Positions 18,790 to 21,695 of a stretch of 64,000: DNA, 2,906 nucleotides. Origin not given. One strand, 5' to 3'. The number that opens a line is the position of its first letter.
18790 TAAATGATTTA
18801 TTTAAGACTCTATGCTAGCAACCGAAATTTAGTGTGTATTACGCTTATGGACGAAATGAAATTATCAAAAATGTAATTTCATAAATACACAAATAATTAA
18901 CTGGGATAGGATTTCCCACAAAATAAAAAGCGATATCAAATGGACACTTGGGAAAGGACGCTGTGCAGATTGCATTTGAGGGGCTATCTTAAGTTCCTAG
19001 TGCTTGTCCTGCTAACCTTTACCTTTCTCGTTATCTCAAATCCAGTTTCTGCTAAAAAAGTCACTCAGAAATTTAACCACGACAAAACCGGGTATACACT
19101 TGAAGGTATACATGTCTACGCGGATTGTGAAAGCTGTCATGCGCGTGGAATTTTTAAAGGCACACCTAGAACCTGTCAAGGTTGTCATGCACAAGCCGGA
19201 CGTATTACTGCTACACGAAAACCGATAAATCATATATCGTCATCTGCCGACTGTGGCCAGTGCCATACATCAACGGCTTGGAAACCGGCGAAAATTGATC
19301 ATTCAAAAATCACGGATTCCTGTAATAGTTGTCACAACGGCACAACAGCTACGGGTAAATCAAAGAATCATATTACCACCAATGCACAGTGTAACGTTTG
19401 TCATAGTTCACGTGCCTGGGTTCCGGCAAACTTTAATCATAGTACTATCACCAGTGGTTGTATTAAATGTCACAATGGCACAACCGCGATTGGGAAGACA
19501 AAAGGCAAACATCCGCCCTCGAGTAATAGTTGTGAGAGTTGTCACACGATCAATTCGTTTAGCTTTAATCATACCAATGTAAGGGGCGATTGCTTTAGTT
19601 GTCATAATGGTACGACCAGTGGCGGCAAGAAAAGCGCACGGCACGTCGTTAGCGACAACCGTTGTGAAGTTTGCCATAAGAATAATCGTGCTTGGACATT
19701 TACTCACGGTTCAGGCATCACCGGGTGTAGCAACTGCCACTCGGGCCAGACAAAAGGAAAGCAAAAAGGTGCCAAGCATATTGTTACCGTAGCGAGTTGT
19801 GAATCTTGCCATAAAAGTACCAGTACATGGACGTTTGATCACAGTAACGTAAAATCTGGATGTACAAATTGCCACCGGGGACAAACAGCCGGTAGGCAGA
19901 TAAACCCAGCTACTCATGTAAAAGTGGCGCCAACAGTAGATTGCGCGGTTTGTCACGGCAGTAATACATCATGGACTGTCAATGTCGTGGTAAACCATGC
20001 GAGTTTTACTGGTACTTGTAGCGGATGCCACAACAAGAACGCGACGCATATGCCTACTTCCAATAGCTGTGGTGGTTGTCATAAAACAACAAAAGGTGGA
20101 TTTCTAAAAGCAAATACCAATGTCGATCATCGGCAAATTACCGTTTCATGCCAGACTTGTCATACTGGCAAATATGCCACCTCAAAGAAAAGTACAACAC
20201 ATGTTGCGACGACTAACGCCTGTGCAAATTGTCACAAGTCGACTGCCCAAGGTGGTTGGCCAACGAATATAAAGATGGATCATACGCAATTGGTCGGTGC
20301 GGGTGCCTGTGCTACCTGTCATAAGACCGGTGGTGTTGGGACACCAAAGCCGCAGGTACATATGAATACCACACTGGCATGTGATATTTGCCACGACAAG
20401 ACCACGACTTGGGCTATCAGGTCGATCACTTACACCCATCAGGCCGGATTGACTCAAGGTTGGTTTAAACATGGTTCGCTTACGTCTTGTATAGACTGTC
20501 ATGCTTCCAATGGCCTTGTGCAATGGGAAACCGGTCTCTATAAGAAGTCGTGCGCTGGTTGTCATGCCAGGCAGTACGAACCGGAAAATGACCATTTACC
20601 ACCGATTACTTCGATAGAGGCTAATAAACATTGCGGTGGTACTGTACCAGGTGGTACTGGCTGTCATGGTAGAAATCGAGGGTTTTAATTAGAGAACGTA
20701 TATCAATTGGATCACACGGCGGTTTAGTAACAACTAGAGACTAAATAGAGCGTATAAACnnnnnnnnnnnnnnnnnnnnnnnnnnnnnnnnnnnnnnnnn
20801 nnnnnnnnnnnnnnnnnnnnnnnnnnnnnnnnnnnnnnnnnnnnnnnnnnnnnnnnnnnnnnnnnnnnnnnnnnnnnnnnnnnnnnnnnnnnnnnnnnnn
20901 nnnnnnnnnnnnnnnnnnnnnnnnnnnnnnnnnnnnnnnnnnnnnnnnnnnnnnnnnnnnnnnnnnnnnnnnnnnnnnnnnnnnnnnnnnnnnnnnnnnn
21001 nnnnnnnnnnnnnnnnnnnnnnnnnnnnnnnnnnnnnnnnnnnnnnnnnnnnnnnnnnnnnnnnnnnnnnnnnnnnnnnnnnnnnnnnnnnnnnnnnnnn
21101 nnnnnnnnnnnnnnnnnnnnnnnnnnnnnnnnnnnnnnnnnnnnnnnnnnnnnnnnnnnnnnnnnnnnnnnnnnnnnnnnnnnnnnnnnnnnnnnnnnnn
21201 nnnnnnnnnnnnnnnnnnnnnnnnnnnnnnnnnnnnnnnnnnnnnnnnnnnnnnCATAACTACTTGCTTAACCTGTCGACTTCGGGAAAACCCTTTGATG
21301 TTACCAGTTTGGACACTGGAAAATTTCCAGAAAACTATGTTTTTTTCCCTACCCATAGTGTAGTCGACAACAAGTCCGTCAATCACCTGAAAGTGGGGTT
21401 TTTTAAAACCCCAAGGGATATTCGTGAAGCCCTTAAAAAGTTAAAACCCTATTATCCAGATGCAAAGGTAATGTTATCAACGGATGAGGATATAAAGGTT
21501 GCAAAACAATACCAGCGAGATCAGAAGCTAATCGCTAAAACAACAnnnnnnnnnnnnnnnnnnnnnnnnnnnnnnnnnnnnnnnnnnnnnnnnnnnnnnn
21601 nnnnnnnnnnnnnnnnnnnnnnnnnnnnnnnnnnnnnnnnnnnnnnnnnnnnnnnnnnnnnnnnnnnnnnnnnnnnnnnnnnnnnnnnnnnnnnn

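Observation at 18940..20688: Cytochrome 2: also exactly 21 CxxCH motifs, but a Thr/Asn/Gly-rich architecture with recurring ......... units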

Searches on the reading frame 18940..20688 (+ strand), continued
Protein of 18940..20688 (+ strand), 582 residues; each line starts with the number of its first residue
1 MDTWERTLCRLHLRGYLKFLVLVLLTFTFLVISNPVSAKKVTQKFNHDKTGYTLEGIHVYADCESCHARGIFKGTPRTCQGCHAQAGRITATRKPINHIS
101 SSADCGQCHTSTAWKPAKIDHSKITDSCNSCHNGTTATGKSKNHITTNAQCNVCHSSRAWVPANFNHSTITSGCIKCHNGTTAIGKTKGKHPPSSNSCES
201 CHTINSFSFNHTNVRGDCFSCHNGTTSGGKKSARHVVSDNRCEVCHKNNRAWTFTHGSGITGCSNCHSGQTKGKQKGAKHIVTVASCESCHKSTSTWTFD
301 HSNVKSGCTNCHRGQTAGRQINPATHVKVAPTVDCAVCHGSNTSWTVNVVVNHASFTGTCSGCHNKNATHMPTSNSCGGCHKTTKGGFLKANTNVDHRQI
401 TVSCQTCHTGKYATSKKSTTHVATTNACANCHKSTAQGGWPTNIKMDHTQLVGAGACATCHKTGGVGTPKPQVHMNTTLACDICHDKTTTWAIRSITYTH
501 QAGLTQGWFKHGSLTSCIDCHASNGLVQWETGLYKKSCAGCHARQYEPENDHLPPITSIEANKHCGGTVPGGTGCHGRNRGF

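Call 18: find_encoding_contigs(protein=P0038, flank=8000, max_places=2)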
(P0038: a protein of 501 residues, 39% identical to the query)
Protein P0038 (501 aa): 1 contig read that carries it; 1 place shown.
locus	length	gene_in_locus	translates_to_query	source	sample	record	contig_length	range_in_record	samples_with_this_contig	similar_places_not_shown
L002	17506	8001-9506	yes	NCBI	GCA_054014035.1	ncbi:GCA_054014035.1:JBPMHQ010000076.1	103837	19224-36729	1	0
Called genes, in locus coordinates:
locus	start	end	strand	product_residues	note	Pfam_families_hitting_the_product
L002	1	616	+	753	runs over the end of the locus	PF02861:Clp_N, PF00158:Sigma54_activat (faint), PF00004:AAA, PF17871:AAA_lid_9, PF00004:AAA, PF07724:AAA_2, PF07728:AAA_5, PF10431:ClpB_D2-small, +6 more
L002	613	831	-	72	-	PF01176:eIF-1a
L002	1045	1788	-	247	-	PF04376:ATE_N, PF04377:ATE_C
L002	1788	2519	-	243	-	PF03588:Leu_Phe_trans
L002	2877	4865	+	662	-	-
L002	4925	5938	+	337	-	-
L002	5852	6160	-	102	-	-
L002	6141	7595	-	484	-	-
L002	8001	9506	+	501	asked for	PF14537:Cytochrom_c3_2 (faint), PF14522:Cytochrome_C7 (weak)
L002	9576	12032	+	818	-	PF13174:TPR_6 (faint)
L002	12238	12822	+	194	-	-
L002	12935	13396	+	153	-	-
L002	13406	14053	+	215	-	-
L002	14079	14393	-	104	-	PF07238:PilZ (weak)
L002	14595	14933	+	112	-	-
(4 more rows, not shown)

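Call 31: list_cluster_members(proteins=[P0121, window:18940-20685:+, window:17024-18616:+, P0038])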
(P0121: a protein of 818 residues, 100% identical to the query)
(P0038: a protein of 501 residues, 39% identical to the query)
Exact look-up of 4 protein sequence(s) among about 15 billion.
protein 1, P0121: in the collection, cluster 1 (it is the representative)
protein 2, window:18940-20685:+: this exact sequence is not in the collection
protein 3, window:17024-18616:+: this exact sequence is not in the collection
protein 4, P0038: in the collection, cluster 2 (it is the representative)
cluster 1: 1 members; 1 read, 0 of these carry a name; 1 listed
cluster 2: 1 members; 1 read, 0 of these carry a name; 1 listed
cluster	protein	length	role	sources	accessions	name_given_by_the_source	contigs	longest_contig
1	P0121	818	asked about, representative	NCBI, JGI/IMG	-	-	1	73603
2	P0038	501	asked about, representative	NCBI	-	-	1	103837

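Call 41: predict_structure(alignment_id=A3)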
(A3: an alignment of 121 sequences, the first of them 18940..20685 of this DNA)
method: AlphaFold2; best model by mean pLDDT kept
length: 582 residues; sequences in the alignment: 121
mean_pLDDT: 63.8   pTM: 0.33
mean pLDDT of the five models: 63.8, 63.5, 63.2, 59.5, 55.9
residues with pLDDT >= 90: 0; 70-90: 199; 50-70: 300; < 50: 83
segments of 3 or more residues with pLDDT < 50: 1-3, 38-40, 316-320, 496-515, 522-526, 541-544, 546-582
pLDDT, mean of each block of 10 residues (from residue 1): 50 70 81 54 74 79 77 74 78 76 68 62 73 67 70 69 65 74 63 73 75 69 58 60 63 59 64 66 74 76 68 52 65 69 58 68 65 67 59 60 68 65 72 61 69 69 66 66 66 53 41 52 52 55 48 41 37 37 31
secondary structure, 60 per line:
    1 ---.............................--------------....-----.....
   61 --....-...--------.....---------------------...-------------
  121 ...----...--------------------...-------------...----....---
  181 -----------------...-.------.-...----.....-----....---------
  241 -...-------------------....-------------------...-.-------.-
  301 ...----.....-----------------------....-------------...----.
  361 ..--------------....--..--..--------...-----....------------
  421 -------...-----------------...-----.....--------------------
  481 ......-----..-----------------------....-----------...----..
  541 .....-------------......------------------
elements in order: H4-32 H47-50 H56-60 H63-66 H79-83 H174-177 H218-222 H228-231 H264-267 H308-312 H336-339 H377-380 H405-408 H456-460 H481-484 H517-520 H539-545 H559-564

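Call 43: search_solved_structures(query=window:18940-20685:+, max_evalue=0.01)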
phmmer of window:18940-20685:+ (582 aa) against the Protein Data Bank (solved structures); distinct sequences matched with E-value up to 0.01: 1.
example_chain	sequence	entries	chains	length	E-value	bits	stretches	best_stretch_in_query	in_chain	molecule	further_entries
4lmh_A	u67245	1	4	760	1.3e-08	37.2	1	226-385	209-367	Extracellular iron oxide respiratory system surface decaheme cytochrome c component OmcA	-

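Call 44: fold_search(model_id=the predicted structure, library=pdb)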
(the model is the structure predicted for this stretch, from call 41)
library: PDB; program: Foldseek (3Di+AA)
matches with E <= 10: 1; with E <= 0.001: 0
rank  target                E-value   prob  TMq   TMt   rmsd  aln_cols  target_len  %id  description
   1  1h29_A                6.5e+00  0.01  0.07  0.08  20.9       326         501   16  Sulfate respiration in Desulfovibrio vulgaris Hildenborough: Structure of the 16-heme Cytochrome c HmcA at 2.5 A resol (released 2002-10-02)
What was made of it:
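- The cyt2 structure model has only moderate confidence (pLDDT 63.8) and finds no fold match (calls 41, 44).
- Tried and rejected: The one hit had E 6.5, and the model has pLDDT 63.8 and pTM 0.33 (calls 41, 44).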

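Call 45: search_solved_structures(query=A3, max_evalue=0.01)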
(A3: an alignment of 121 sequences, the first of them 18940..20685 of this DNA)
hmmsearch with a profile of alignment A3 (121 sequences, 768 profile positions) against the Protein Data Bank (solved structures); distinct sequences matched with E-value up to 0.01: 90 (the best 60 are shown).
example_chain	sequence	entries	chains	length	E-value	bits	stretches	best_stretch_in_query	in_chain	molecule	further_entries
3ov0_A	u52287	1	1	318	3.7e-20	74.7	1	284-551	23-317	Cytochrome c family protein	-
4lm8_A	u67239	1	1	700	1.5e-18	69.4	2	375-522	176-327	Extracellular iron oxide respiratory system surface decaheme cytochrome c component MtrC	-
6r2q_A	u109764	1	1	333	1.7e-18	69.2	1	198-416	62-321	Cystathionine beta-synthase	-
7qth_A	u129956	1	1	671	1.8e-18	69.1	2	375-522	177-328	Extracellular iron oxide respiratory system surface decaheme cytochrome c component MtrC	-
7o7g_A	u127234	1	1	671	2.3e-18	68.8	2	375-522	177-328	Extracellular iron oxide respiratory system surface decaheme cytochrome c component MtrC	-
3pmq_A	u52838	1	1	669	8.4e-18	66.9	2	402-523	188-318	Decaheme cytochrome c MtrF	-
8qbz_A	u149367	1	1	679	8.7e-18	66.9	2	375-522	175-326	Extracellular iron oxide respiratory system surface decaheme cytochrome c component MtrC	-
8qc9_A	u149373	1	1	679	1.2e-17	66.4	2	375-522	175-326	Extracellular iron oxide respiratory system surface decaheme cytochrome c component MtrC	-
8qbq_A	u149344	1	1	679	1.3e-17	66.2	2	375-522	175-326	Extracellular iron oxide respiratory system surface decaheme cytochrome c component MtrC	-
1gws_A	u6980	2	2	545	2.7e-17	65.3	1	152-480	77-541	HIGH-MOLECULAR-WEIGHT CYTOCHROME C | High-molecular-weight cytochrome c precursor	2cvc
1h29_A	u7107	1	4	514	6.6e-17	64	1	152-480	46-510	HIGH-MOLECULAR-WEIGHT CYTOCHROME C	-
2e84_A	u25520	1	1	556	9.9e-17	63.4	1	153-481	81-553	High-molecular-weight cytochrome c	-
6qyc_A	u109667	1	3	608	2.4e-16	62.1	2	402-511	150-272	Decaheme c-type cytochrome, OmcA/MtrC family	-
6r2q_C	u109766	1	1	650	3.1e-16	61.8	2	402-511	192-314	Decaheme c-type cytochrome, OmcA/MtrC family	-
1z1n_X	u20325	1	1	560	2.6e-15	58.7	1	198-647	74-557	sixteen heme cytochrome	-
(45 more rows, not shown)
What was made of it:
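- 20059..20517 (+): cyt2 region matching the pentahaem domain II/IV of MtrC/MtrF (aa 374-526). The family profile hits MtrC/MtrF/OmcA structures at 1e-18 to 1e-13 (call 45).
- On Hydroxylamine oxidoreductase / octahaem enzymes: The PDB profile hits to octahaem nitrite reductases are marginal, at 1e-5 to 1e-7 over about 60 aa (call 45).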

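Call 72: find_encoding_contigs(protein=P0046, flank=7000, max_places=1)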
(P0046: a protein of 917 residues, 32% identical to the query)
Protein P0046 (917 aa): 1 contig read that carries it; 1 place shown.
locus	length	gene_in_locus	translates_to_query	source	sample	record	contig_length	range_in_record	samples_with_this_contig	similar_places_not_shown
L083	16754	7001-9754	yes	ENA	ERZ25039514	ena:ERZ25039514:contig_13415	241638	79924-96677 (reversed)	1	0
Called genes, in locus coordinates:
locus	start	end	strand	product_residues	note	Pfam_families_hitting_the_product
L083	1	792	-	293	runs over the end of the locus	PF02678:Pirin, PF05726:Pirin_C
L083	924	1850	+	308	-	PF00126:HTH_1, PF03466:LysR_substrate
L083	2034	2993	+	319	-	PF05990:DUF900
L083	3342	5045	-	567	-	PF08019:EptA_B_N, PF00884:Sulfatase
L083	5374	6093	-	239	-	PF03724:META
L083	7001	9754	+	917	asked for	PF02085:Cytochrom_CIII (faint), PF22113:Mtrc-MtrF_II-IV_dom (faint), PF09699:Paired_CXXCH_1 (faint), PF14537:Cytochrom_c3_2 (faint), PF14522:Cytochrome_C7 (weak)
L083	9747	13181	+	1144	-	-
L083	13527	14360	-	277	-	PF01026:TatD_DNase (weak)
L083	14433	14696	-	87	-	-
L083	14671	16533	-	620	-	PF02690:Na_Pi_cotrans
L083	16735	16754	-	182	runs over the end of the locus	-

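Call 73: find_encoding_contigs(protein=P0036, flank=7000, max_places=1)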
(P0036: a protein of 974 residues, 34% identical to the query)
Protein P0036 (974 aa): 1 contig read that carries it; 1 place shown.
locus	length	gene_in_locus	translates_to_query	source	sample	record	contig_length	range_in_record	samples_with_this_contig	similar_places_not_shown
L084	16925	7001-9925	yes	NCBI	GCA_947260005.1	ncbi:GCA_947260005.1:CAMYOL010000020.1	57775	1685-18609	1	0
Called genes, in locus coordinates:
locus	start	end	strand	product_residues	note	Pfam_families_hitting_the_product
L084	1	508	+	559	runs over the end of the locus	PF00662:Proton_antipo_N, PF00361:Proton_antipo_M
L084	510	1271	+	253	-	-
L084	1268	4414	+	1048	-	PF10070:DabA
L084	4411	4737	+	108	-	PF00543:P-II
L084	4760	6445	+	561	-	PF00916:Sulfate_transp, PF16983:MFS_MOT1 (weak), PF01740:STAS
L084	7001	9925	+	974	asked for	PF22352:K319L-like_PKD, PF09699:Paired_CXXCH_1 (faint), PF14522:Cytochrome_C7 (faint), PF14537:Cytochrom_c3_2 (faint), PF22113:Mtrc-MtrF_II-IV_dom (faint)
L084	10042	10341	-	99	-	-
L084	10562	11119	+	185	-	PF02754:CCG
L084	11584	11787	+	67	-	-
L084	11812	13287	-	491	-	PF08323:Glyco_transf_5, PF13439:Glyco_transf_4, PF13579:Glyco_trans_4_4, PF00534:Glycos_transf_1, PF13692:Glyco_trans_1_4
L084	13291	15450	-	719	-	PF22019:GlgB_N, PF02922:CBM_48, PF00128:Alpha-amylase, PF02806:Alpha-amylase_C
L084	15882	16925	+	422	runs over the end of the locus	PF00483:NTP_transferase, PF25247:LbH_GLGC (faint), PF24894:Hexapep_GlmU, PF25084:LbH_EIF2B (weak)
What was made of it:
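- Lipoprotein/PKD relatives with the same repeat lie outside PCC3 cassettes (calls 72, 73).
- Tried and rejected: They do not (calls 72, 73).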

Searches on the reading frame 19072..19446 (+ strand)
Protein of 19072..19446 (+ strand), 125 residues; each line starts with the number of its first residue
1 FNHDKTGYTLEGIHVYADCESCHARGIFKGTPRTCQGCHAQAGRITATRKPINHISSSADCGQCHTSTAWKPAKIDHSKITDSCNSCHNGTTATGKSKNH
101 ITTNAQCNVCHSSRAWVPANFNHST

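Call 19: find_related_loci(query=A2, collection=genome_contigs, flank=10000)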
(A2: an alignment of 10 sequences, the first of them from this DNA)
Query A2 (125 aa) in genome_contigs; peptide patterns used: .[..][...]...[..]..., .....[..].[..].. (x = any residue, [..] = any of these).
600 stretches matched a pattern (row limit reached: there are more); 597 encode a relative of the query (tblastn E <= 1e-3); the best 80 are kept; 80 distinct loci.
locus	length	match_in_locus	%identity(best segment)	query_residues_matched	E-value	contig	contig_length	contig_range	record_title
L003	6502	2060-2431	65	1-124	1e-53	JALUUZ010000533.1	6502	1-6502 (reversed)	MAG: Gammaproteobacteria bacterium isolate 128-326_metabat2_scaf2bin.009 128-326_scaffold_6695_c1, whole genome shotgun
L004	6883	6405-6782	55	1-124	9e-44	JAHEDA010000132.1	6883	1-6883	MAG: Gammaproteobacteria bacterium isolate Ww185 NODE_30594_length_6883_cov_3.347235, whole genome shotgun sequence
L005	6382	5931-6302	48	1-124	2e-43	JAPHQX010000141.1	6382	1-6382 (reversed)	MAG: Gammaproteobacteria bacterium isolate N1D-Bin_17 c_000000058217, whole genome shotgun sequence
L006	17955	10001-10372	50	1-124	2e-42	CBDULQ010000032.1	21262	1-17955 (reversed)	MAG TPA_asm: uncultured Gammaproteobacteria bacterium isolate SRR18550247_metabat2_13 genome assembly, contig: ERZ250748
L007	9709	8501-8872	54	1-124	8e-42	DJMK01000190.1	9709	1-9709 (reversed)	MAG TPA_asm: Proteobacteria bacterium UBA6492 UBA6492_contig_22957, whole genome shotgun sequence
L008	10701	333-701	50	1-123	2e-41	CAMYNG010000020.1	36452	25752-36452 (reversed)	MAG: uncultured Ectothiorhodospiraceae bacterium isolate ES_Gamma_060 genome assembly, contig: scaffold_440, whole genom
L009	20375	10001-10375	51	1-124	3e-41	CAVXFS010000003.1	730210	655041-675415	MAG: uncultured beta proteobacterium isolate MFD02416.bin.2.165 genome assembly, contig: contig_2652, whole genome shotg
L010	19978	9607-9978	52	1-123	7e-41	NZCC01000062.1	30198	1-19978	MAG: Chromatiales bacterium isolate ARS1279 MHASMcontig_442275, whole genome shotgun sequence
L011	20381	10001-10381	52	1-125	8e-41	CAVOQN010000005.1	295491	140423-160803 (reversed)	MAG: uncultured proteobacterium isolate MFD09779.bin.3.68 genome assembly, contig: contig_24743, whole genome shotgun se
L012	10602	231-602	51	1-124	2e-40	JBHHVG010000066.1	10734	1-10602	MAG: Myxococcota bacterium isolate S.4.sp2_bin.9 NODE_2689_length_10734_cov_4.799419, whole genome shotgun sequence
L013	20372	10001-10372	51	1-124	2e-40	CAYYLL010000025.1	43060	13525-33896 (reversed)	MAG TPA_asm: uncultured Thioalkalispiraceae bacterium isolate SRP128015_co1_207 genome assembly, contig: NODE_797_length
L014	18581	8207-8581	51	1-124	2e-40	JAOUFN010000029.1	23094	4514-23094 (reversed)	MAG: Nitrospirota bacterium isolate 4_1_July_SF_Bin45 4_1_July_SF_Bin45_scaffold_850_c1, whole genome shotgun sequence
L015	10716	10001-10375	54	1-123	3e-40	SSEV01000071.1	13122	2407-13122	MAG: Lysobacteraceae bacterium isolate Bin_5_5 c_000000036332, whole genome shotgun sequence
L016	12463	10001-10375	54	1-124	4e-40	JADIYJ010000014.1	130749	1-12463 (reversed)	MAG: Proteobacteria bacterium isolate AalE_18-Q3-R2-46_BAT3C.357 tig00008099-10-1301170, whole genome shotgun sequence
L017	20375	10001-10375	50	1-124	3e-40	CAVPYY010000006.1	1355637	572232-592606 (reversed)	MAG: uncultured Gammaproteobacteria bacterium isolate MFD09964.bin.2.5 genome assembly, contig: contig_7166, whole genom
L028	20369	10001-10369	50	2-124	3e-39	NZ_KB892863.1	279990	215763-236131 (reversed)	Uliginosibacterium gangwonense DSM 18521 B145DRAFT_scaffold_4.5, whole genome shotgun sequence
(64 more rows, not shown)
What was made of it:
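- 19069..19479 (+): cyt2 conserved N-terminal module (aa 44-180, haems 1-6), homologous to the cyt1 trihaem repeat. It is the best-conserved part of the family and the candidate docking or barrel-inserted segment. 45-65 % id to 80 genome loci (call 19).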

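Call 65: search_protein_families(library=ncbifam, proteins=[L028:5533-6981:-], max_evalue=0.00001)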
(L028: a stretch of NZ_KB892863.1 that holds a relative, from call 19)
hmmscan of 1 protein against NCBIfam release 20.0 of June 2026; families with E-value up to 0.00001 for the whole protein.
L028:5533-6981:- (482 aa): 51 families (the best 25 are shown)
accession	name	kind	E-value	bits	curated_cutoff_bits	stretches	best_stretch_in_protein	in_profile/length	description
TIGR04018.1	Bthiol_YpdA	hypoth_equivalog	4.4e-47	160.4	339.9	1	218-478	1-264/316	YpdA family putative bacillithiol disulfide reductase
TIGR01292.1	TRX_reduct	equivalog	1.1e-25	90.1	343.45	1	217-471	1-246/300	thioredoxin-disulfide reductase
TIGR03140.1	AhpF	equivalog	2.9e-21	75.6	502.9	1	174-471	170-458/515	alkyl hydroperoxide reductase subunit F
NF040505.1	ArsO_flavin_mono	equivalog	5e-14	52.5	425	1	217-382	1-175/346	ArsO family NAD(P)H-dependent flavin-containing monooxygenase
TIGR00275.1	TIGR00275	subfamily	6.1e-13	48.4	183.8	0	285-342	106-163/401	aminoacetone oxidase family FAD-binding enzyme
NF040770.1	hetero_SS_HdrA2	exception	1.1e-12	46.9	1100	1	85-158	558-630/777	CoB-CoM heterodisulfide reductase HdrA2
TIGR03143.1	AhpF_homolog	hypoth_equivalog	1.2e-12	47.2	687.65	1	217-427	5-198/555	putative alkyl hydroperoxide reductase F subunit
NF003585.0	PRK05249.1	equivalog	1.7e-12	46.7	465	1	216-257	6-47/464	Si-specific NAD(P)(+) transhydrogenase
NF041087.1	bile_acid_BaiCD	equivalog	5.5e-12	44.6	825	1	314-460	450-596/642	bile acid Fe-S flavoenzyme BaiCD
NF045599.1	bili_reduct_long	exception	7.4e-12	44.3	750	1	211-460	376-598/641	bilirubin reductase, long form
NF009410.0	PRK12771.1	subfamily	1.1e-11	44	516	0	211-255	133-177/566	NAD(P)-binding protein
TIGR01350.1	lipoamide_DH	equivalog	1.2e-11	44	408.8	0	217-254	2-38/461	dihydrolipoyl dehydrogenase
NF009454.0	PRK12814.1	equivalog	2.4e-11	42.7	916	0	330-450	280-403/657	putative NADPH-dependent glutamate synthase small subunit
NF040864.1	HgcB_ferredoxin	equivalog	4.5e-10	39.2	99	1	102-155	12-65/93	mercury methylation ferredoxin HgcB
TIGR01372.1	soxA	subfamily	4.7e-10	37.9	1164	1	190-258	144-210/996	sarcosine oxidase subunit alpha family protein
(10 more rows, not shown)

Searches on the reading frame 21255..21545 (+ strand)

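Call 69: search_protein_families(library=pfam, proteins=[window:21255-21545:+], max_evalue=10)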
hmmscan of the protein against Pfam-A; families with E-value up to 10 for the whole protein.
window:21255-21545:+ (97 aa): 1 family
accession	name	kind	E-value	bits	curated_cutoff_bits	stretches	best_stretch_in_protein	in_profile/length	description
PF09175.15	Vit_b-sht_shell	-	0.11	12.8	27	1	38-81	86-129/167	Vitellinogen, beta-sheet shell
